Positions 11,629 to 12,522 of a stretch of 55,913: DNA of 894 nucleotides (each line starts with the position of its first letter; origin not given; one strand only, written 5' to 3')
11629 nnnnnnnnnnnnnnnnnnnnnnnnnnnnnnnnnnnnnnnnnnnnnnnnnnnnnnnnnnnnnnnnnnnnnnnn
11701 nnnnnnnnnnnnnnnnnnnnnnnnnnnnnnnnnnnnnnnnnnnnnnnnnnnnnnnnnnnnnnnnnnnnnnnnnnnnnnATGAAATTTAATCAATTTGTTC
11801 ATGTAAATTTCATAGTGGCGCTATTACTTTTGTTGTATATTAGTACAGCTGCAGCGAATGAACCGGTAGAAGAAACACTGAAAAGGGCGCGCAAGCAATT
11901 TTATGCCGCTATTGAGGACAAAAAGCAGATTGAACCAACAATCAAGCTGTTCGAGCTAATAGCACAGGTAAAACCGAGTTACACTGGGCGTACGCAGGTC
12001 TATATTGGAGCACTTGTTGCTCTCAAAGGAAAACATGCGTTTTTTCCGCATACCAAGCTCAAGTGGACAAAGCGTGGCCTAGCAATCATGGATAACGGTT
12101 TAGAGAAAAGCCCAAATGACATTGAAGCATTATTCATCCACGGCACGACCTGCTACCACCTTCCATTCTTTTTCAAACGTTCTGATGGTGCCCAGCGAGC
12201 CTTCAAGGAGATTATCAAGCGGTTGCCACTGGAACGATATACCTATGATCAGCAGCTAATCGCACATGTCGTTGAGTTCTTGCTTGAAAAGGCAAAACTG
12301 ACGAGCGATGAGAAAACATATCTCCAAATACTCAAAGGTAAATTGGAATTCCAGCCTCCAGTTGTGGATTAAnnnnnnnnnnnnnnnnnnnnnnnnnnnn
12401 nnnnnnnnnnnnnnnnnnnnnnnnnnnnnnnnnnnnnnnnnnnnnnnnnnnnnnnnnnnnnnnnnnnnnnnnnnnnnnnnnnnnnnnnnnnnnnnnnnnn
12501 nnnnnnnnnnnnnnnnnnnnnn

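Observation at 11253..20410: Complete single-operon pathway for a keto-monocyclic acyl-glycosyl carotenoid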

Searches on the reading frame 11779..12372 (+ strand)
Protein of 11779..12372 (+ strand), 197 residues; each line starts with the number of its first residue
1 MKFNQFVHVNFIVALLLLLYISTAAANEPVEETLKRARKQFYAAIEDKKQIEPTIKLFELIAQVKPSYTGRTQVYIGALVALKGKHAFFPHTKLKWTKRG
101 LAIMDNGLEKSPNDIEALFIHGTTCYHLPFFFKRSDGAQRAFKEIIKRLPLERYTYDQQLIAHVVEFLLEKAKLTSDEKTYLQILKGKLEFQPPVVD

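Call 3: search_protein_families(library=pfam, proteins=[window:11779-12372:+])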
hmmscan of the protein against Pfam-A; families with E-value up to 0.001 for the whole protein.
window:11779-12372:+ (197 aa): 0 families

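Call 4: search_protein_families(library=ncbifam, proteins=[window:11779-12372:+])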
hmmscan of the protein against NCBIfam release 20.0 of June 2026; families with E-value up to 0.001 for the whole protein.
window:11779-12372:+ (197 aa): 0 families

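Call 37: predict_structure(alignment_id=A1)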
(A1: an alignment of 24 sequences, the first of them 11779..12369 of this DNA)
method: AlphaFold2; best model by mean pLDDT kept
length: 197 residues; sequences in the alignment: 24
mean_pLDDT: 89.7   pTM: 0.78
mean pLDDT of the five models: 89.7, 89.1, 88.9, 88.3, 87.6
residues with pLDDT >= 90: 144; 70-90: 36; 50-70: 12; < 50: 5
segments of 3 or more residues with pLDDT < 50: 193-197
pLDDT, mean of each block of 10 residues (from residue 1): 77 78 62 92 95 97 95 98 92 95 97 97 92 90 97 91 97 97 93 51
secondary structure, 60 per line:
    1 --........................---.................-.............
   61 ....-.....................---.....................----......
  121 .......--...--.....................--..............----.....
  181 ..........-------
elements in order: H3-26 H30-46 H48-64 H66-86 H90-110 H115-127 H135-155 H158-171 H176-190

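Call 39: search_protein_families(library=pfam, alignment_id=A1, max_evalue=1)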
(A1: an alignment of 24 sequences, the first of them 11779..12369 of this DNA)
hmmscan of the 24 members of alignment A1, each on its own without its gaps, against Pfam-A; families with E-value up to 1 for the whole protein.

A. member 1, window:11779-12369:+ (197 aa): 0 families

B. families by the number of members that match (of 24 scanned): 17 families
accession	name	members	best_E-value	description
PF24883.2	NPHP3_N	7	0.0023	Nephrocystin 3, N-terminal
PF13428.12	TPR_14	6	0.03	Tetratricopeptide repeat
PF20577.3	Phage_ORF5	5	0.01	Phage ORF5 protein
PF23914.1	TPR_CcmH_CycH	2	0.0063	Cytochrome c-type biogenesis protein H TPR domain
PF13432.12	TPR_16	2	0.021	Tetratricopeptide repeat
PF23257.1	DUF7071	2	0.19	Domain of unknown function (DUF7071)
PF13431.12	TPR_17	1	0.0049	Tetratricopeptide repeat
PF17561.7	TssO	1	0.0052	Type VI secretion system, TssO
PF13181.12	TPR_8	1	0.039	Tetratricopeptide repeat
PF14559.12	TPR_19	1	0.09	Tetratricopeptide repeat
PF08221.17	HTH_9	1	0.11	RNA polymerase III subunit RPC82 helix-turn-helix domain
PF24397.1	VNG_1110C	1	0.14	VNG_1110C-like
PF00515.34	TPR_1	1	0.21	Tetratricopeptide repeat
PF03235.19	GmrSD_N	1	0.22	GmrSD restriction endonuclease, N-terminal domain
PF07719.23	TPR_2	1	0.26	Tetratricopeptide repeat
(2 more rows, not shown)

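Call 40: fold_search(model_id=the predicted structure, library=pdb)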
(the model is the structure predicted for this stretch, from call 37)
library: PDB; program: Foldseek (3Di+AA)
matches with E <= 10: 1020; with E <= 0.001: 0
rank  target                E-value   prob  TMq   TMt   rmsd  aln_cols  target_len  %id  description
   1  6b85_A                6.0e-03  1.00  0.36  0.34  11.7       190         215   16  Crystal structure of transmembrane protein TMHC4_R (released 2018-03-14)
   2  2pl2_A                8.8e-03  1.00  0.47  0.48  13.4       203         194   13  Crystal structure of TTC0263: a thermophilic TPR protein in Thermus thermophilus HB27 (released 2008-03-04)
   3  8f15_C                9.7e-03  1.00  0.41  0.55   8.5       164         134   12  Structure of the STUB1 TPR domain in complex with H202, an all-D Helicon Polypeptide (released 2023-02-15)
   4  6nsv_B                1.0e-02  1.00  0.40  0.56   8.5       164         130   12  Crystal structure of the human CHIP TPR domain in complex with a 5mer acetylated optimized peptide (released 2019-07-31)
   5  8ump_A                1.2e-02  1.00  0.36  0.52   8.5       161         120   16  T33-ml35 - Designed Tetrahedral Protein Cage Using Machine Learning Algorithms (released 2023-11-15)
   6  6efk_A                1.2e-02  1.00  0.40  0.55   7.7       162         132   12  Crystal structure of the human CHIP TPR domain in complex with a 5mer acetylated HSP70 peptide (released 2019-07-31)
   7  8f17_A                1.3e-02  1.00  0.41  0.57   8.1       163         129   12  Structure of the STUB1 TPR domain in complex with H204, an all-D Helicon Polypeptide (released 2023-02-15)
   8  8fyu_A                1.5e-02  1.00  0.40  0.58   9.5       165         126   12  Crystal structure of the human CHIP-TPR domain in complex with a 10mer acetylated tau peptide (released 2023-08-30)
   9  7tb1_A                1.6e-02  1.00  0.40  0.56   7.8       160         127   12  Crystal structure of STUB1 with a macrocyclic peptide (released 2022-07-27)
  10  6scb_A                1.7e-02  1.00  0.32  0.45   9.1       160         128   12  Crystal structure of a shortened IpgC variant with two bound Magnesium and two bound Chlorine atoms each (released 2020-09-09)
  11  3q47_B                2.1e-02  1.00  0.40  0.54   7.8       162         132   12  Crystal structure of TPR domain of CHIP complexed with pseudophosphorylated Smad1 peptide (released 2011-03-16)
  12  5w5i_C                2.1e-02  1.00  0.48  0.25   6.5       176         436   18  Human IFIT1 dimer with PPP-AAAA (released 2017-06-28)
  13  3kd7_A                2.1e-02  1.00  0.31  0.50   5.5       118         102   15  Designed TPR module (CTPR390) in complex with its peptide-ligand (Hsp90 peptide) (released 2010-02-02)
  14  9gzg_A                2.1e-02  1.00  0.36  0.43  11.2       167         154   14  Crystal structure of CTPR4E4 mutant (released 2025-10-15)
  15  6nsv_A                2.3e-02  1.00  0.39  0.56   7.7       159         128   12  Crystal structure of the human CHIP TPR domain in complex with a 5mer acetylated optimized peptide (released 2019-07-31)
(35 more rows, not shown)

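Call 70: find_homologous_proteins(query=A1, max_evalue=0.00001)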
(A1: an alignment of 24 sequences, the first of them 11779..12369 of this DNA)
Query A1 (24 sequences) (197 aa, profile of the alignment): 393 proteins with E <= 0.00001 among 5113 candidates; the best 120 are listed.
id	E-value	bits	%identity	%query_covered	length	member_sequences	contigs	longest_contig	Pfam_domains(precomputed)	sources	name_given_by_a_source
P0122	1.0e-81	291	68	96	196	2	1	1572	-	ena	-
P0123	2.6e-81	290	94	100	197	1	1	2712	-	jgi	-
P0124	7.2e-81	288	69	96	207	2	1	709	-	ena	-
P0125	1.1e-80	288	68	94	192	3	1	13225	-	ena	-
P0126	1.5e-80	287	68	99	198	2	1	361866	-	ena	-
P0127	1.7e-80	287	66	96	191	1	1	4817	-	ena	-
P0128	2.1e-80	287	73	96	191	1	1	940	-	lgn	-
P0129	2.4e-80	287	67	97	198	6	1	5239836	-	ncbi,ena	-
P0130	2.6e-80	287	70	96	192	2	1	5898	-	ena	-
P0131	2.9e-80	286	68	96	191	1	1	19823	-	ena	-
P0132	4.3e-80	286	70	99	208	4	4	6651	-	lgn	-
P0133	4.5e-80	286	74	100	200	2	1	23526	-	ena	-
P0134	5.0e-80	286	68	94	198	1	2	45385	-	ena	-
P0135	5.5e-80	285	81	100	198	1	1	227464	-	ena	-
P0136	7.4e-80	285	69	94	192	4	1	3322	-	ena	-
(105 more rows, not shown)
